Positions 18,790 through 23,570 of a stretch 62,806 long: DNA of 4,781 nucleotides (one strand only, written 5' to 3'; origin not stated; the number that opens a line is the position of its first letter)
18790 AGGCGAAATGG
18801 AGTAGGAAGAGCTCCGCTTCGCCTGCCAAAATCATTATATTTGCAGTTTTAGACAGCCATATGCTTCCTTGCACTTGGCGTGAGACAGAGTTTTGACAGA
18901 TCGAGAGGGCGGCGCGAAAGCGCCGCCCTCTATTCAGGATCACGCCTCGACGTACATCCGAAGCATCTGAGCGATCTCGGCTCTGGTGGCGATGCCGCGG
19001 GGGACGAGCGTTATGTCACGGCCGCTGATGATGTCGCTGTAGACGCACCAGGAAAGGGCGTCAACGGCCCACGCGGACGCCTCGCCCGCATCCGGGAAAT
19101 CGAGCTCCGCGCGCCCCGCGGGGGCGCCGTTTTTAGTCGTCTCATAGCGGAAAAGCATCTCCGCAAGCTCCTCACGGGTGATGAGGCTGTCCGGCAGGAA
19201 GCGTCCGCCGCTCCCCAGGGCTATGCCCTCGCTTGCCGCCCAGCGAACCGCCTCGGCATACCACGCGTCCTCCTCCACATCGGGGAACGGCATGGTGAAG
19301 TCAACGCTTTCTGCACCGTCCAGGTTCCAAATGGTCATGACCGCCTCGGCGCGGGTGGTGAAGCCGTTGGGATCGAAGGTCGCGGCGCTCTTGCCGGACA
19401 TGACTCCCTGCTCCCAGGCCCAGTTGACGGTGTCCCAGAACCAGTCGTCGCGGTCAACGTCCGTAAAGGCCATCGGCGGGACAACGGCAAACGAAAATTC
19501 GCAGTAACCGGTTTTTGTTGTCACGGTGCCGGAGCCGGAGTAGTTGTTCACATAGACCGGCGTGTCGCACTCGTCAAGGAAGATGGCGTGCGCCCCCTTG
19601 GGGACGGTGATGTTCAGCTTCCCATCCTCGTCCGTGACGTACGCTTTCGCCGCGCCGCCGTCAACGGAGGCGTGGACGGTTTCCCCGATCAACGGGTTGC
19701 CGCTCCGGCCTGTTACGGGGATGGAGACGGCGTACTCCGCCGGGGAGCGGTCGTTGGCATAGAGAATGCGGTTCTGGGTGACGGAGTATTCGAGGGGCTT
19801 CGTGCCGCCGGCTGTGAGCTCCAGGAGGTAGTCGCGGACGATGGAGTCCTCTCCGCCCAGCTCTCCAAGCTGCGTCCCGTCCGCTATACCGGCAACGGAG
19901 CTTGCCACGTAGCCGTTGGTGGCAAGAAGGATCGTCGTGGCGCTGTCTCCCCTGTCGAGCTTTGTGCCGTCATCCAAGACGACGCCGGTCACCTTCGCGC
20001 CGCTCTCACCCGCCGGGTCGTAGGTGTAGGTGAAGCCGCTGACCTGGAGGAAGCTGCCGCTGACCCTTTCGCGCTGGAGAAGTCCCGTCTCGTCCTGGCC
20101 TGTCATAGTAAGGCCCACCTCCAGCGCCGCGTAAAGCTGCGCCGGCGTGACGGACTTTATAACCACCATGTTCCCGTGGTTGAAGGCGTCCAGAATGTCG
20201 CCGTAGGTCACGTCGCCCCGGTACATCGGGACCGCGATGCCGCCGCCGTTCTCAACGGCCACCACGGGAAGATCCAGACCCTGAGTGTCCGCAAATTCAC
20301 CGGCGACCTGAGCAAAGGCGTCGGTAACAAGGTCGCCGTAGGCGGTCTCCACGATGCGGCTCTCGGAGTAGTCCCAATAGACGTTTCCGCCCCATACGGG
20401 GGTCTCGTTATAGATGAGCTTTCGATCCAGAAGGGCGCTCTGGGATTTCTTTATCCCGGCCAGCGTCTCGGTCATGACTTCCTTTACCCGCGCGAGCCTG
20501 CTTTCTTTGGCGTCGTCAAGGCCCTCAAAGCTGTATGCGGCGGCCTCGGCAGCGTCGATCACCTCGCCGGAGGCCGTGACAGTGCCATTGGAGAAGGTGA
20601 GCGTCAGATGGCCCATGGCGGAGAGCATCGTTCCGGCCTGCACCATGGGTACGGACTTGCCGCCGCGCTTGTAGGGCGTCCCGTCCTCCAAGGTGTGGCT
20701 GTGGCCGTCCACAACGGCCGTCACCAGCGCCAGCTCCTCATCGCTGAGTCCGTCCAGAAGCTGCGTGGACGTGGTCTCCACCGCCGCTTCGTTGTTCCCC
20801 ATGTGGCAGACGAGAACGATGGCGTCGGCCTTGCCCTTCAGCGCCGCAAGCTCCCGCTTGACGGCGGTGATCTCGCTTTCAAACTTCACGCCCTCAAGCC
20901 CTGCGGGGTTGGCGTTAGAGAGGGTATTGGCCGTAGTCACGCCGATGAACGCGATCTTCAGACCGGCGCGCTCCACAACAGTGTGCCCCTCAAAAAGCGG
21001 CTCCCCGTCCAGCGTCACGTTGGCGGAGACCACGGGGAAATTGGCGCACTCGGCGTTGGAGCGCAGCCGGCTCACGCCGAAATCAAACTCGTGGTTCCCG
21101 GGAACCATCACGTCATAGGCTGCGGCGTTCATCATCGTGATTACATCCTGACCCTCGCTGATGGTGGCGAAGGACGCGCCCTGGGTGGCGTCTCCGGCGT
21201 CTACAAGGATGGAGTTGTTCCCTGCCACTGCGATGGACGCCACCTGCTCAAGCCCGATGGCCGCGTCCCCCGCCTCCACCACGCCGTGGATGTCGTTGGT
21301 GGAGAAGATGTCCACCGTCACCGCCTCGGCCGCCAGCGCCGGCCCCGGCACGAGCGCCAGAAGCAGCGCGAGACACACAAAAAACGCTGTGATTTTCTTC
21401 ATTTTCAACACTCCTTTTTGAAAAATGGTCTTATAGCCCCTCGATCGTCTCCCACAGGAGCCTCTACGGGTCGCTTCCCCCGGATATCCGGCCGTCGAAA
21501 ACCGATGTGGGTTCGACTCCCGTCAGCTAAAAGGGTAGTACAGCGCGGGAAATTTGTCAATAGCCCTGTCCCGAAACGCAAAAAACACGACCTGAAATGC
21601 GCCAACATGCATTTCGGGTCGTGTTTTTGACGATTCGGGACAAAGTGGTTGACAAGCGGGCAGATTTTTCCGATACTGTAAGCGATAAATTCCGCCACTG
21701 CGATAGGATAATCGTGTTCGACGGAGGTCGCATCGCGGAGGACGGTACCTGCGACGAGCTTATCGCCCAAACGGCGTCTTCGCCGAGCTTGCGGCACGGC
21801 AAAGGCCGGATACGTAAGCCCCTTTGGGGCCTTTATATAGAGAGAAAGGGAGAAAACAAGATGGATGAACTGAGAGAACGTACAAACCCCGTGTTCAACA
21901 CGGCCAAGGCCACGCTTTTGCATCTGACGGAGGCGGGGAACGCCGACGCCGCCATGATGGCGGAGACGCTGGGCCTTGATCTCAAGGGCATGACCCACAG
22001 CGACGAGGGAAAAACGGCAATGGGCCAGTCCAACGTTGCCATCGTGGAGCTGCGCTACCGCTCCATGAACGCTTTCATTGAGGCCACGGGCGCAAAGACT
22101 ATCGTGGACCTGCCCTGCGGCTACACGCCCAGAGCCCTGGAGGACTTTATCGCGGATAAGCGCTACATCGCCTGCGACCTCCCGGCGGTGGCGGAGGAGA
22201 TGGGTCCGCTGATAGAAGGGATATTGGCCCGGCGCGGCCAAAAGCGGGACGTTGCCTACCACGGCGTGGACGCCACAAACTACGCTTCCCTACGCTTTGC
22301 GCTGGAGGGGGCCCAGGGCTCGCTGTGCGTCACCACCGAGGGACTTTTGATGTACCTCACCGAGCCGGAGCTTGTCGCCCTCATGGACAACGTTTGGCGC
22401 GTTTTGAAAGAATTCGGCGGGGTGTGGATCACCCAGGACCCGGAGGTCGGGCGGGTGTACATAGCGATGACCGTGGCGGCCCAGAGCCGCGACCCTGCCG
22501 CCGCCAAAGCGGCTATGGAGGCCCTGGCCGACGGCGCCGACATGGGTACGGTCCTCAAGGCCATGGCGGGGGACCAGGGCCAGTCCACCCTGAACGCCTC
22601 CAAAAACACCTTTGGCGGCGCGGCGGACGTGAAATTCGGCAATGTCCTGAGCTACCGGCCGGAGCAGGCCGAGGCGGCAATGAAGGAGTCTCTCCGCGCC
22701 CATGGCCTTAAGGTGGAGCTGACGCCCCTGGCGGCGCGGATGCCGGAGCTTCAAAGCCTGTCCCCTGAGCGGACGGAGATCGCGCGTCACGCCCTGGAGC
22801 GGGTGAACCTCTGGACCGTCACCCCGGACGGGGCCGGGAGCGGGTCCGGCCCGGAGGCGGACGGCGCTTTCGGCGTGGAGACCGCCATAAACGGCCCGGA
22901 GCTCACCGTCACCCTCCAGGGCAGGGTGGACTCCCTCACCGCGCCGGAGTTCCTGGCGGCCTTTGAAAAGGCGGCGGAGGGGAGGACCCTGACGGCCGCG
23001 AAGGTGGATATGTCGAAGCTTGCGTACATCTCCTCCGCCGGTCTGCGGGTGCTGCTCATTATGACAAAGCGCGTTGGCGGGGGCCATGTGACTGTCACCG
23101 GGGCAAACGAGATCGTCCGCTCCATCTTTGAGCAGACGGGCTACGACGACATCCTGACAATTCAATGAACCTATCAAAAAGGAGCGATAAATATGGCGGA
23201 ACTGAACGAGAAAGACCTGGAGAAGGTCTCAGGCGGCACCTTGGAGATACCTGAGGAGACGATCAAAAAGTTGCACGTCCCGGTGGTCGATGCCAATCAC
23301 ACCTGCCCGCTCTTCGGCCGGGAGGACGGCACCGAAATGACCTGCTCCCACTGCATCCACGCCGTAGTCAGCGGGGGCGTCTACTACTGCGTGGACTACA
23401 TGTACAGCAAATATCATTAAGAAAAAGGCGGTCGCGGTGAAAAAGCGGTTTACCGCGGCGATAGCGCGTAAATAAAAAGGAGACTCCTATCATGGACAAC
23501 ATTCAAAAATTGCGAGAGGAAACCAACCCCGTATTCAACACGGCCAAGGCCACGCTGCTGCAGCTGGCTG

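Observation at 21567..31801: Triplicated methyltransferase-STAS fusion genes, each paired with double-glycine-leader Cys-rich peptides: candidate undescribed peptide-modification or signalling system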

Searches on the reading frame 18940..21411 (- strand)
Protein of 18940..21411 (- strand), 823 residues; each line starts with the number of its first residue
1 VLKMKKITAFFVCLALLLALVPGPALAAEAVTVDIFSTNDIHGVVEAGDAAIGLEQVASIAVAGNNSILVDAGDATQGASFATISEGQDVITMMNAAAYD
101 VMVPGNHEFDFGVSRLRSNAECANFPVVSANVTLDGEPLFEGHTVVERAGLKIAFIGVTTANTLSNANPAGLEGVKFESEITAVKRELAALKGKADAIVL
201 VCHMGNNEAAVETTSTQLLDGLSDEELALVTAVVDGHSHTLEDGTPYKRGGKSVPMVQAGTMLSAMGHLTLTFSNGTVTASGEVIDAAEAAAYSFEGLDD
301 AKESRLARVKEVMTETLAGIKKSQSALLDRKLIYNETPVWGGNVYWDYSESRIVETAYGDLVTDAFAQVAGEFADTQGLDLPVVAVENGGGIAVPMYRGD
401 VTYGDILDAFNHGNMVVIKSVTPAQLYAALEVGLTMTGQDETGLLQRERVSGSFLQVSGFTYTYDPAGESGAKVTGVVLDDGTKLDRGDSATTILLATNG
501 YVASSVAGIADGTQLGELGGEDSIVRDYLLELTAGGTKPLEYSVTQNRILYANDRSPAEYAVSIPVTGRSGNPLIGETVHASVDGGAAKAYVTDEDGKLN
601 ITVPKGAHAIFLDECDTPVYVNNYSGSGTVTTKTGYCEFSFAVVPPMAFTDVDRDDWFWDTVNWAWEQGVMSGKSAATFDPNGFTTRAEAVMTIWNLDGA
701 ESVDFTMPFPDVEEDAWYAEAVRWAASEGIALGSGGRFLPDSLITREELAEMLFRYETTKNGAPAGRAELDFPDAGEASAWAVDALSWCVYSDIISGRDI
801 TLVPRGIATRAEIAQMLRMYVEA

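Call 35: search_protein_families(library=pfam, proteins=[window:18940-21411:-], max_evalue=0.001)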
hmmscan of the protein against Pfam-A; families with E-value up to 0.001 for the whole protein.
window:18940-21411:- (823 aa): 5 families
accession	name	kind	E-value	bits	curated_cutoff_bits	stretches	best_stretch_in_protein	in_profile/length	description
PF00395.25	SLH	-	3.9e-27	94.4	20.8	2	649-690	2-43/44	S-layer homology domain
PF02872.23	5_nucleotid_C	-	1.9e-19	70.7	23.6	1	350-505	16-149/158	5'-nucleotidase, C-terminal domain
PF00149.33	Metallophos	-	4.8e-09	37.4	21.5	1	38-240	6-190/191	Calcineurin-like phosphoesterase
PF09587.15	PGA_cap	-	2.2e-05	24.5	27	1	74-244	55-236/255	Bacterial capsule synthesis protein PGA_cap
PF02369.22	Big_1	-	0.00076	20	34.9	0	561-603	20-66/93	Bacterial Ig-like domain (group 1)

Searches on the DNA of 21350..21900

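Call 65: search_rna_families(source=window, start=21350, end=21900, threshold=evalue, max_evalue=1, show_alignments=2)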
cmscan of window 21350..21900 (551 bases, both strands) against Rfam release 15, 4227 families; matches with E-value up to 1: 5.
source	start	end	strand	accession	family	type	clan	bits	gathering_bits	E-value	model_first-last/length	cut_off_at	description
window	21557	21651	-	RF04136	MIR1862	Gene; miRNA;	-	42.1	84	5.2e-07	1-90/90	no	MIR1862 microRNA precursor family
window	21558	21652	+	RF04136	MIR1862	Gene; miRNA;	-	35.3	84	3e-05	1-90/90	no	MIR1862 microRNA precursor family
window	21582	21627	+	RF00840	mir-374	Gene; miRNA;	-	27.8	54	0.0017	13-58/71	no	mir-374 microRNA precursor family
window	21582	21627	-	RF00840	mir-374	Gene; miRNA;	-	25.5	54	0.0074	13-58/71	no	mir-374 microRNA precursor family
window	21581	21628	+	RF03884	mir-725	Gene; miRNA;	-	23.5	76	0.018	5-50/56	no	mir-725 microRNA precursor family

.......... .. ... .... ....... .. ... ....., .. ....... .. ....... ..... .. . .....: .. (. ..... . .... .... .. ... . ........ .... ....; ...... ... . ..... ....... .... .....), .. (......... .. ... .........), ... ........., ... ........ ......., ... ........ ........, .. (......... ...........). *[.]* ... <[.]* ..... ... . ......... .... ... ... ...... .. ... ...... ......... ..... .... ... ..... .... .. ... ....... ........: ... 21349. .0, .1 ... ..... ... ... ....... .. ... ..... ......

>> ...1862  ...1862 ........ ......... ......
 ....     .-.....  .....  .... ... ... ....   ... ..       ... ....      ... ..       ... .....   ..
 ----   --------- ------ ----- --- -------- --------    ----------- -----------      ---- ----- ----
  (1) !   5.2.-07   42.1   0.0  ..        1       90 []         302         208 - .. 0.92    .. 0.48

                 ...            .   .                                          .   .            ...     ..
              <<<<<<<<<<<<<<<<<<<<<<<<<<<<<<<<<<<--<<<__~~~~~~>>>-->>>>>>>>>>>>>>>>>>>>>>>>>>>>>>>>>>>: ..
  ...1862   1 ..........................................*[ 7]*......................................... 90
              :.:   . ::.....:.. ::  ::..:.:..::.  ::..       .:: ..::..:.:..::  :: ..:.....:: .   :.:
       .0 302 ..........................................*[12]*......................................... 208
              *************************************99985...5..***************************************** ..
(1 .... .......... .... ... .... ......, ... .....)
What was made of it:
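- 21554..21655 (.): 47-nt-arm inverted repeat (81% complementary, 8-nt loop) at the left edge of the island. It overlaps promoter element copy 1. The spurious miRNA-hairpin Rfam hits here reflect the same hairpin (call 65).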

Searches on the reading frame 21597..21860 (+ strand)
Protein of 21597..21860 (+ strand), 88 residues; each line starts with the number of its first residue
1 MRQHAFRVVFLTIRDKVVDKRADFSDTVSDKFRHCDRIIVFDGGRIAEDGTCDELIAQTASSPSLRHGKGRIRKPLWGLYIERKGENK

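Call 5: search_protein_families(library=ncbifam, proteins=[window:21597-21860:+], max_evalue=1)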
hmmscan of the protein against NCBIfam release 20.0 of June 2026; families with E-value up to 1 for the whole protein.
window:21597-21860:+ (88 aa): 21 families
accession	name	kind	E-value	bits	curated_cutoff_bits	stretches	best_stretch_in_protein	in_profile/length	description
TIGR01846.1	type_I_sec_HlyB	subfamily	8.1e-05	21.1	725.55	1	32-60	655-683/694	type I secretion system permease/ATPase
TIGR03797.1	NHLM_micro_ABC2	equivalog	0.00036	19.1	709.4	1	33-59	649-675/686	NHLP bacteriocin export ABC transporter permease/ATPase subunit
TIGR02204.1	MsbA_rel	hypoth_equivalog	0.0006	18.6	780.4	1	33-59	539-565/576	ABC transporter, permease/ATP-binding protein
TIGR03796.1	NHLM_micro_ABC1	equivalog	0.00092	17.5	853.3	1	32-60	675-703/710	NHLP family bacteriocin export ABC transporter peptidase/permease/ATPase subunit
NF000103.1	tet_ABC_AB_B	exception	0.0011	17.9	999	1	30-59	484-513/528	tetracycline efflux ABC transporter TetAB subunit B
TIGR02203.1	MsbA_lipidA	equivalog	0.0012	17.5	602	1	33-61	533-561/572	lipid A export permease/ATP-binding protein MsbA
NF010178.0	PRK13657.1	equivalog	0.0013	17.2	733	1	32-62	533-563/588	glucan ABC transporter ATP-binding protein/ permease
NF007027.0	PRK09493.1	equivalog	0.0086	15.4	379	1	35-62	203-230/240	glutamine ABC transporter ATP-binding protein GlnQ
NF052233.1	CphA_assoc_ABC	equivalog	0.011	14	880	1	32-61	706-735/766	cyanophycin metabolism-associated ABC transporter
NF008039.0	PRK10771.1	equivalog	0.012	15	298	1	24-64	186-226/234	thiamine ABC transporter ATP-binding protein ThiQ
TIGR03375.1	type_I_sec_LssB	subfamily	0.016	13.5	693.1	1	34-60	667-693/696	type I secretion system permease/ATPase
TIGR03005.1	ectoine_ehuA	equivalog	0.029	13.6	345.4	1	35-58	214-237/252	ectoine/hydroxyectoine ABC transporter ATP-binding protein EhuA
NF008428.0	PRK11264.1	equivalog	0.088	12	406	1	10-59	184-235/250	L-cystine ABC transporter ATP-binding protein TcyN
TIGR03873.1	F420-0_ABC_ATP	hypoth_equivalog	0.095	11.9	372.4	1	32-57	201-226/256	putative F420-0 ABC transporter ATP-binding protein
NF010156.0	PRK13635.1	equivalog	0.11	11.6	392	1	32-59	204-231/279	energy-coupling factor ABC transporter ATP-binding protein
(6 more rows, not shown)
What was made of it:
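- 21691..21813 (+): 3' remnant (about 120 nt) of an NHLP-type ABC exporter gene (permease/ATPase subunit). Its translation matches the last ~30 residues of the HlyB and NHLM_micro_ABC2 models (call 5).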

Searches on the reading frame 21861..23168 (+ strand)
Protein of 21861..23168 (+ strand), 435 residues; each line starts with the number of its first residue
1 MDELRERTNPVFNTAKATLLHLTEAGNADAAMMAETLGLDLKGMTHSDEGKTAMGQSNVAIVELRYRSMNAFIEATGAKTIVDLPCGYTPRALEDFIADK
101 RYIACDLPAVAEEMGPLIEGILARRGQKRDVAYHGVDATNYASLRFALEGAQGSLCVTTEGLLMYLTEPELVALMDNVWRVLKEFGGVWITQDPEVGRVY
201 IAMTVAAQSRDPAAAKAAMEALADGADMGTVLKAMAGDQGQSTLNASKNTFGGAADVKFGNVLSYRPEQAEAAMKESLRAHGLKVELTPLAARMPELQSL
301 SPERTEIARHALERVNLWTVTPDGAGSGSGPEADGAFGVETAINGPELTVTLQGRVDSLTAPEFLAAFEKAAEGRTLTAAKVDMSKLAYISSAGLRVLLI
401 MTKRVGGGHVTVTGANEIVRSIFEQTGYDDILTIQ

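Call 4: search_protein_families(library=pfam, proteins=[window:21861-23168:+], max_evalue=1)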
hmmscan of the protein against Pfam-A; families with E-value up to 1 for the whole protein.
window:21861-23168:+ (435 aa): 3 families
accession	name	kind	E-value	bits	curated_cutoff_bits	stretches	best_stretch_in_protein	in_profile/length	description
PF01740.26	STAS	-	9.8e-13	48.2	22.6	1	343-434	6-99/106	STAS domain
PF13466.11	STAS_2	-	9e-11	42.2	29.2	1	350-429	1-80/80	STAS domain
PF04072.20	LCM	-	0.043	14.1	22.3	1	49-178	52-186/187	Leucine carboxyl methyltransferase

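Call 5: search_protein_families(library=ncbifam, proteins=[window:21861-23168:+], max_evalue=1)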
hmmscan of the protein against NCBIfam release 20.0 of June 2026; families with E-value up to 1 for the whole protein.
window:21861-23168:+ (435 aa): 6 families
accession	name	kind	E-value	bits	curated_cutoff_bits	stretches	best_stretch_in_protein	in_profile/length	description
TIGR00377.1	ant_ant_sig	superfamily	9.2e-15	54.5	53.45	1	338-434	4-102/108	anti-sigma factor antagonist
TIGR02886.1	spore_II_AA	equivalog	1.7e-07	31.2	114.75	1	344-432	6-96/106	anti-sigma F factor antagonist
NF053611.1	YiaD_Gzip_OmpA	equivalog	0.0038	16.9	175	1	204-287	7-91/206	YiaD family glycine zipper/OmpA-like lipoprotein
NF033618.0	mlaB_1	equivalog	0.023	15.1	90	1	349-422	11-82/94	lipid asymmetry maintenance protein MlaB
TIGR04074.1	bacter_Hen1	equivalog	0.097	11.1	340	1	47-100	252-304/462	3' terminal RNA ribose 2'-O-methyltransferase Hen1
NF000466.2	16S_rRNA_Rmt_gen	equivalog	0.21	10.9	250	1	76-132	106-160/254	Rmt family 16S rRNA (guanine(1405)-N(7))-methyltransferase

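Call 64: list_cluster_members(proteins=[P0001, window:21861-23168:+, window:31282-31491:+, window:23193-23420:+])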
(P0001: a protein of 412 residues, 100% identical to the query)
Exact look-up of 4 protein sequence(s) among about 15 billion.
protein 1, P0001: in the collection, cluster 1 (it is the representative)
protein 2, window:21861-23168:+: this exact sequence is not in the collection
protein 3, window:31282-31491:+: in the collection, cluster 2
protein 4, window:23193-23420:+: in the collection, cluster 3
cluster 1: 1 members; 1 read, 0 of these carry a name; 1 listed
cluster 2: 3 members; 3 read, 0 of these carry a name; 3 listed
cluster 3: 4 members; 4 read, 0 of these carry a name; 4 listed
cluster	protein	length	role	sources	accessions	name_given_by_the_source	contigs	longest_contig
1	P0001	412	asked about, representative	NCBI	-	-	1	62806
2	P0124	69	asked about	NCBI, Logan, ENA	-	-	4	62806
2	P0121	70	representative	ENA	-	-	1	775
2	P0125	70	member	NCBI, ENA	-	-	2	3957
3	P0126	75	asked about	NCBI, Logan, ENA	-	-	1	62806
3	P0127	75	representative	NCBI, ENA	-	-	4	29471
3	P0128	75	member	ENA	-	-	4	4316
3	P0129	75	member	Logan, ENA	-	-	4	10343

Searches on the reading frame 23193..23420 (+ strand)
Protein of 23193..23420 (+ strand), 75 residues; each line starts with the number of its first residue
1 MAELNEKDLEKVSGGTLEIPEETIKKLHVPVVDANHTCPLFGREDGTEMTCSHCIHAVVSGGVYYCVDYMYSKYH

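Call 4: search_protein_families(library=pfam, proteins=[window:23193-23420:+], max_evalue=1)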
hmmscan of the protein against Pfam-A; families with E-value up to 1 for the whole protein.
window:23193-23420:+ (75 aa): 0 families

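Call 5: search_protein_families(library=ncbifam, proteins=[window:23193-23420:+], max_evalue=1)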
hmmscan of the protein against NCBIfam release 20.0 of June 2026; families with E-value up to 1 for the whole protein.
window:23193-23420:+ (75 aa): 3 families
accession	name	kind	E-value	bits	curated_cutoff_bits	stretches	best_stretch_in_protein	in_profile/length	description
TIGR01847.1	bacteriocin_sig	domain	0.013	16.1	15.7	1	2-15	2-15/15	bacteriocin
NF033214.1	ComC_Streptocco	equivalog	0.092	12.4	50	1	3-27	12-35/41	competence-stimulating peptide ComC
TIGR03949.1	bact_IIb_cerein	subfamily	0.13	12.1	21.5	1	3-16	3-16/45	class IIb bacteriocin, lactobin A/cerein 7B family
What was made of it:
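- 23193..23420 (+): P1, a 75-aa GG-leader peptide (leader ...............). Its core differs from that of P2-P6. TIGR01847 bacteriocin_sig scores 16.1 against a cut-off of 15.7 (call 5).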
